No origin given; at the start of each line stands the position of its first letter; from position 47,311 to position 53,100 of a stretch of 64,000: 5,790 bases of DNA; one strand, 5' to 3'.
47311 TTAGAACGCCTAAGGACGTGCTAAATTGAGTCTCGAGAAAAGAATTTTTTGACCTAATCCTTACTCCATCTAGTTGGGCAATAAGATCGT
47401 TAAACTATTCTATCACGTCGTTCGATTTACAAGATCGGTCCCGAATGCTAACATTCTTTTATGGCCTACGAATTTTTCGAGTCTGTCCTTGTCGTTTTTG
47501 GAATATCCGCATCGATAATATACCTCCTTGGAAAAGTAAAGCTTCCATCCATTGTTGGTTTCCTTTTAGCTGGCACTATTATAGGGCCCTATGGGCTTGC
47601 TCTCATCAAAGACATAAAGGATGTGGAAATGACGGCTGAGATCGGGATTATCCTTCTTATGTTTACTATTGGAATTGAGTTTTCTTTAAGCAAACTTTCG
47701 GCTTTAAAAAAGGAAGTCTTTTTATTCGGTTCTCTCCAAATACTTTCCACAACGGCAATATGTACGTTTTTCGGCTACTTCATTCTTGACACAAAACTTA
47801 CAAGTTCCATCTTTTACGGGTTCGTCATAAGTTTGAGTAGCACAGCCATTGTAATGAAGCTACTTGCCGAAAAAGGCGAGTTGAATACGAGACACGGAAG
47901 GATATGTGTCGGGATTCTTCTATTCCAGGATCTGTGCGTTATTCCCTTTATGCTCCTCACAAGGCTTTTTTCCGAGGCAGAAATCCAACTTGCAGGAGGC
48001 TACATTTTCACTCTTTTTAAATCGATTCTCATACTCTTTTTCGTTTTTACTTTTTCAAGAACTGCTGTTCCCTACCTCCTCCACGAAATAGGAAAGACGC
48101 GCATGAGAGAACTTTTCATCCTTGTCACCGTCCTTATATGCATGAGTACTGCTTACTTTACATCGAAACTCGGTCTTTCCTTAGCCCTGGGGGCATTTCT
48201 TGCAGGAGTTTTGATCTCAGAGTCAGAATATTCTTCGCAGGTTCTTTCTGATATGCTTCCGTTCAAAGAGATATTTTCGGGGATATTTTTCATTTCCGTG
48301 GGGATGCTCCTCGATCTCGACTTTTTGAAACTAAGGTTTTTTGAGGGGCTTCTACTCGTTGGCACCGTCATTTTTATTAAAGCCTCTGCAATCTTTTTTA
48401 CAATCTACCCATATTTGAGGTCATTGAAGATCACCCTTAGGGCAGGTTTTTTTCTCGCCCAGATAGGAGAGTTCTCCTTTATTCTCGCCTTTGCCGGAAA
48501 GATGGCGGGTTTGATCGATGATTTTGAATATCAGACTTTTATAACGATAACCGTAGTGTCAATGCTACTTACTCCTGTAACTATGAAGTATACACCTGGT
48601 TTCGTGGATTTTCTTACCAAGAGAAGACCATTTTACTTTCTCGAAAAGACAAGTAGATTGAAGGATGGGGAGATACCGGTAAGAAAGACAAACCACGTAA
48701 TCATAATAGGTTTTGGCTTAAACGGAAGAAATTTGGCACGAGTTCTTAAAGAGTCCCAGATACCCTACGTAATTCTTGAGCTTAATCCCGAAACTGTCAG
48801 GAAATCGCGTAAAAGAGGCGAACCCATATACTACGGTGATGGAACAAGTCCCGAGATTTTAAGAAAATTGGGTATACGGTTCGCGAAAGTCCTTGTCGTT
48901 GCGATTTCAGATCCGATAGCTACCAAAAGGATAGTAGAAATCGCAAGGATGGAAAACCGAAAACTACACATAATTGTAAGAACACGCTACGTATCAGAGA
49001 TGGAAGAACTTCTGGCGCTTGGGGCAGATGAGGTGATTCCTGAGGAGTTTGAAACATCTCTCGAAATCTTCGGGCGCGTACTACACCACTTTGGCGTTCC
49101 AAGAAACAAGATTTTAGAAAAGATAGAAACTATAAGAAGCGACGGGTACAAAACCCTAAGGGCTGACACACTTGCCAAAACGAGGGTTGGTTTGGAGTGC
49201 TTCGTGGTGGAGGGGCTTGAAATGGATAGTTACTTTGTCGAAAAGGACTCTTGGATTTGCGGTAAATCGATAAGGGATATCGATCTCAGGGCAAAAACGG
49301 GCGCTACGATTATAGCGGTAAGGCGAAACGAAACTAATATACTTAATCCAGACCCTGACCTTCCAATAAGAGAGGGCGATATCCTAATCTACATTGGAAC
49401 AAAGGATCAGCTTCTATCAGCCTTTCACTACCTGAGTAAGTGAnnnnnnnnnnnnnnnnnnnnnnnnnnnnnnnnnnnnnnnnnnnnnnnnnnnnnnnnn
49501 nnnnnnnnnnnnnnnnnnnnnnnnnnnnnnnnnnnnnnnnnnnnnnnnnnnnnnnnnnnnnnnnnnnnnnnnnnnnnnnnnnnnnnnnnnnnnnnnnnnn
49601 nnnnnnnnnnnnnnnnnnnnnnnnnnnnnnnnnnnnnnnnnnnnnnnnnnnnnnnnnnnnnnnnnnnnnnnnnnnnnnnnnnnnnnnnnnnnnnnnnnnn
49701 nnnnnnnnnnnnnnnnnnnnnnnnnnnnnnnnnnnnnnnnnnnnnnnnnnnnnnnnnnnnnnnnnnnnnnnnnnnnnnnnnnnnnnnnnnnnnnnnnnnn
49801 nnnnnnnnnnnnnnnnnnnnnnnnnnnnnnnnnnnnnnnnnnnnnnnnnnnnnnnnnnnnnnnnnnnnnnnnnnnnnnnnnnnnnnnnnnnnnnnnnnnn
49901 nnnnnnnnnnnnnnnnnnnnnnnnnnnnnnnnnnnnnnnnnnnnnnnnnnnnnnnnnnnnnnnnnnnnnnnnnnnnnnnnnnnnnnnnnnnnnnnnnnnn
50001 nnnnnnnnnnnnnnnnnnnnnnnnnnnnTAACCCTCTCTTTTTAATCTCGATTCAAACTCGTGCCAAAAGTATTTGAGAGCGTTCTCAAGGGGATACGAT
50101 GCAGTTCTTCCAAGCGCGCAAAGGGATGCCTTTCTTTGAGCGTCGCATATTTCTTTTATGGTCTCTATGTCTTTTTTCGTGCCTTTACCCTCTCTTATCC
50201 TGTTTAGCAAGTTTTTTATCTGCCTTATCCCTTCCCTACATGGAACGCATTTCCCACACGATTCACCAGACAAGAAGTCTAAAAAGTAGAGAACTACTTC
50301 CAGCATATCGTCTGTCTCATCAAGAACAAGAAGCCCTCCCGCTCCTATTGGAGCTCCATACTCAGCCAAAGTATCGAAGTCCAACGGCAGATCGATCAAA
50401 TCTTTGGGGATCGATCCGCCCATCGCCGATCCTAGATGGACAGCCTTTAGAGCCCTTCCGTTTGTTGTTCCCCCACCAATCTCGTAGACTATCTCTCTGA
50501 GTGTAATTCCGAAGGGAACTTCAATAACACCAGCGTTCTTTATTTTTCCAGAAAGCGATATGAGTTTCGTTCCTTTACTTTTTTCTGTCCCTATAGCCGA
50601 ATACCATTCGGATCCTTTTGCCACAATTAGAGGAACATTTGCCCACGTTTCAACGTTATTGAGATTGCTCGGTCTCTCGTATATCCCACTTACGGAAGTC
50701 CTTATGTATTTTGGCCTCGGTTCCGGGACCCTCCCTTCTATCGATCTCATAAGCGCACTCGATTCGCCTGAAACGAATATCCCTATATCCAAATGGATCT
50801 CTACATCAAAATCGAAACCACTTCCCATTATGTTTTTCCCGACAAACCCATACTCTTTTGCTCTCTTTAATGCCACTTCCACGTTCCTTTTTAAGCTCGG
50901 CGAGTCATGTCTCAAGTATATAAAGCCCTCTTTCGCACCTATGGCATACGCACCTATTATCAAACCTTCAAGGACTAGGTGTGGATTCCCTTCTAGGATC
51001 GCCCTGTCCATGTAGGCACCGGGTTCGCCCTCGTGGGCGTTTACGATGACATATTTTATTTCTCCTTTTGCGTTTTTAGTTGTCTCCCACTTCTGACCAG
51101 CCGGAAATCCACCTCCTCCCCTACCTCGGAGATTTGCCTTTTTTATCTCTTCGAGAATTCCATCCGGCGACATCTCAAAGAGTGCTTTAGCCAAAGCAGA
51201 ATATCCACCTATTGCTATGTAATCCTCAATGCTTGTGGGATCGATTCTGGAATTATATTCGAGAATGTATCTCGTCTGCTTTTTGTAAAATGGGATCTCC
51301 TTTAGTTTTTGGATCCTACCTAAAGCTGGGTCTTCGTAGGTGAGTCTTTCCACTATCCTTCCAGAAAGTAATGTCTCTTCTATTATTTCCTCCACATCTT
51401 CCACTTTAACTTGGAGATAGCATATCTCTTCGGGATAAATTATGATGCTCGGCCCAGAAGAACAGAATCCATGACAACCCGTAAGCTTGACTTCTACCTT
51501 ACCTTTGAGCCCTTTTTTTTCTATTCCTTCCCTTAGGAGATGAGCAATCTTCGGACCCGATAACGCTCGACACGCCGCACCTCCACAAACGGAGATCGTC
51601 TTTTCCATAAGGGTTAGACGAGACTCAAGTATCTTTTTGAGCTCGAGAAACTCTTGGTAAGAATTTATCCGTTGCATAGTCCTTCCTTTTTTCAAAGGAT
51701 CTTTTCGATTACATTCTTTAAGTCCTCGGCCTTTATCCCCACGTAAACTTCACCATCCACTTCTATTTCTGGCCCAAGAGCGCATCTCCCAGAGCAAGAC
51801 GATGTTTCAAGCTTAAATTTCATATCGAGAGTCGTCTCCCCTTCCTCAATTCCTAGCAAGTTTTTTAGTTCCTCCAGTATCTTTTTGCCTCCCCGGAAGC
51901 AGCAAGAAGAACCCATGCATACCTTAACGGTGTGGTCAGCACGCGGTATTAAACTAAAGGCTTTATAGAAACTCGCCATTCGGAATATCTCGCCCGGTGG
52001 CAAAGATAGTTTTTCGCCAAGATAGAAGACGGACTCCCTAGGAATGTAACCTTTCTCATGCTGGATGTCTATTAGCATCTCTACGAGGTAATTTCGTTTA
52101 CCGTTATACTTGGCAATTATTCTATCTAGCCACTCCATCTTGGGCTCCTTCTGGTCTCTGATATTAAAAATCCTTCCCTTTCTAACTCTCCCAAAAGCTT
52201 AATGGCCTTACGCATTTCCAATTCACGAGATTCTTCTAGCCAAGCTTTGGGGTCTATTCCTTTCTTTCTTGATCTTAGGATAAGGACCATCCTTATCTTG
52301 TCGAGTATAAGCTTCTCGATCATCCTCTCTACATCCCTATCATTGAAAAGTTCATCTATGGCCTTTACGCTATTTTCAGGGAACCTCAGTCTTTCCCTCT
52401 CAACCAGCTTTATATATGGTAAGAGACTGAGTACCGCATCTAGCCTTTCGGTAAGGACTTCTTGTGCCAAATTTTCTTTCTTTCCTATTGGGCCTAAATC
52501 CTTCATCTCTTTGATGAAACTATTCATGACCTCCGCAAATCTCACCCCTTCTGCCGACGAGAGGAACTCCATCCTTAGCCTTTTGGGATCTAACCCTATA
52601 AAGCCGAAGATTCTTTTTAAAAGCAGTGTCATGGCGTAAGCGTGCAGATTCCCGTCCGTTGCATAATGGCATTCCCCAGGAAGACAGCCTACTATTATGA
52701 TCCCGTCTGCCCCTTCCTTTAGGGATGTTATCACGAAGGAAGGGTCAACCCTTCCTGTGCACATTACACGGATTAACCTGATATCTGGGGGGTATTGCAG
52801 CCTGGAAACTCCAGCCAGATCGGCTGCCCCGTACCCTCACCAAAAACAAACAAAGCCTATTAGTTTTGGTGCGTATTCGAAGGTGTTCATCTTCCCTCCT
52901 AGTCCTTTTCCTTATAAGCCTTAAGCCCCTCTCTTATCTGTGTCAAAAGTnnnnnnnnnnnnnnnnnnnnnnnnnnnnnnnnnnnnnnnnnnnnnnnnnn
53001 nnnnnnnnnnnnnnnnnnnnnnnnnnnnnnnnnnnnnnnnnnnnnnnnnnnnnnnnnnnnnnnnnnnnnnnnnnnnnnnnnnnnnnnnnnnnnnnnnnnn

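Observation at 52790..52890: In-frame UGA in the MvhD-like bamF gene: probable selenocysteine with a SECIS hairpin, missed by ORF calling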

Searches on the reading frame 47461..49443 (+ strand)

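Call 60: search_protein_families(library=pfam, proteins=[window:47461-49443:+], max_evalue=0.00001)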
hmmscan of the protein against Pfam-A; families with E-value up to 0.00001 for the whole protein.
window:47461-49443:+ (660 aa): 3 families
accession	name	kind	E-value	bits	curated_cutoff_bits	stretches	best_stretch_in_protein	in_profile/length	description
PF00999.27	Na_H_Exchanger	-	4.9e-62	210.4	26.2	1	16-375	3-369/375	Sodium/hydrogen exchanger, transmembrane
PF02254.24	TrkA_N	-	8.2e-24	84.6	23.8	1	413-526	1-114/116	TrkA-N domain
PF02080.26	TrkA_C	-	1.2e-16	60.8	27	1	593-657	6-69/71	TrkA-C domain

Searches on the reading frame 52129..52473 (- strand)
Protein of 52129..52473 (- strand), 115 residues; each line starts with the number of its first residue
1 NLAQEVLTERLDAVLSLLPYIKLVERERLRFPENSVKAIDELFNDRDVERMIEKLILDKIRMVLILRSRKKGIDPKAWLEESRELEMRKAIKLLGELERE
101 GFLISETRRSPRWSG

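Call 57: search_protein_families(library=pfam, proteins=[window:52129-52473:-], max_evalue=10)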
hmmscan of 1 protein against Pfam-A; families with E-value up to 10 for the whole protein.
seq(115 aa): 0 families

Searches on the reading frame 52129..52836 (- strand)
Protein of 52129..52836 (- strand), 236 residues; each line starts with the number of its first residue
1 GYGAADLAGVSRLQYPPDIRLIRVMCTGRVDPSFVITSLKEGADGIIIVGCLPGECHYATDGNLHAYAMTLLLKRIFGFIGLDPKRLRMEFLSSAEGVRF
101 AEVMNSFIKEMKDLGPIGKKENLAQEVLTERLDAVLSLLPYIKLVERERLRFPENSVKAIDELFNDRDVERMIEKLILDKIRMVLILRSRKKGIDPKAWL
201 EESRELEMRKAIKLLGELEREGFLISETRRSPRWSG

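Call 63: find_related_loci(query=window:52129-52836:-, collection=metagenome_contigs, flank=1000)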
Query seq(236 aa) (236 aa) in metagenome_contigs; peptide patterns used: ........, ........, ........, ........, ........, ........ (x = any residue, [..] = any of these).
600 stretches matched a pattern (row limit reached: there are more); 503 encode a relative of the query (tblastn E <= 1e-3); the best 80 are kept; 80 distinct loci.
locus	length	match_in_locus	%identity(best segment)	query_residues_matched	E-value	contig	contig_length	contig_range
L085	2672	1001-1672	65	1-224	1e-97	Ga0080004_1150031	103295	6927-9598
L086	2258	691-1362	47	1-224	8e-74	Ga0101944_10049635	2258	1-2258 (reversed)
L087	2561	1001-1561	54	1-187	3e-71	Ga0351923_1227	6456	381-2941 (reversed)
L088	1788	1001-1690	47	1-230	1e-71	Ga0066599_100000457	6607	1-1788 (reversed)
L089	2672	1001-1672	46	1-224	4e-70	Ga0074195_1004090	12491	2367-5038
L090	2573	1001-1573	52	1-188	8e-69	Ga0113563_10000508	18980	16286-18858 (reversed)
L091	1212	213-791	54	1-190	2e-73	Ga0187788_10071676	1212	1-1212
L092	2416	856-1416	57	1-187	3e-69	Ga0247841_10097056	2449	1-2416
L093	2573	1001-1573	55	1-188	9e-68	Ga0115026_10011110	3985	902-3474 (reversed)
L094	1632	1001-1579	51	1-190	8e-68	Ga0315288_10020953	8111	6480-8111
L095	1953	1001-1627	51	1-197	4e-67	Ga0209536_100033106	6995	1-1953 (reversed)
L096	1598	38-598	53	1-187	9e-70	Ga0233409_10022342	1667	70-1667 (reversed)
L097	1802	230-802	53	1-188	8e-67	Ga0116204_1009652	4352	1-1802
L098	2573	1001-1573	53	1-188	2e-66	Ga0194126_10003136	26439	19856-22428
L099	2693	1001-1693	47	1-230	5e-66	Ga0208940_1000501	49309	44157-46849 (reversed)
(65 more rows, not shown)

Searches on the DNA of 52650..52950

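Call 32: search_rna_families(source=window, start=52650, end=52950, threshold=evalue, max_evalue=10, show_alignments=3)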
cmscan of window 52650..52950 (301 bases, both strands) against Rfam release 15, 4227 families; matches with E-value up to 10: 1.
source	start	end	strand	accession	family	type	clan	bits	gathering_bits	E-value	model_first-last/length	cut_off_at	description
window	52788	52828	+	RF01753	psbNH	Cis-reg;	-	12.1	45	2.2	1-60/60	no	psbNH RNA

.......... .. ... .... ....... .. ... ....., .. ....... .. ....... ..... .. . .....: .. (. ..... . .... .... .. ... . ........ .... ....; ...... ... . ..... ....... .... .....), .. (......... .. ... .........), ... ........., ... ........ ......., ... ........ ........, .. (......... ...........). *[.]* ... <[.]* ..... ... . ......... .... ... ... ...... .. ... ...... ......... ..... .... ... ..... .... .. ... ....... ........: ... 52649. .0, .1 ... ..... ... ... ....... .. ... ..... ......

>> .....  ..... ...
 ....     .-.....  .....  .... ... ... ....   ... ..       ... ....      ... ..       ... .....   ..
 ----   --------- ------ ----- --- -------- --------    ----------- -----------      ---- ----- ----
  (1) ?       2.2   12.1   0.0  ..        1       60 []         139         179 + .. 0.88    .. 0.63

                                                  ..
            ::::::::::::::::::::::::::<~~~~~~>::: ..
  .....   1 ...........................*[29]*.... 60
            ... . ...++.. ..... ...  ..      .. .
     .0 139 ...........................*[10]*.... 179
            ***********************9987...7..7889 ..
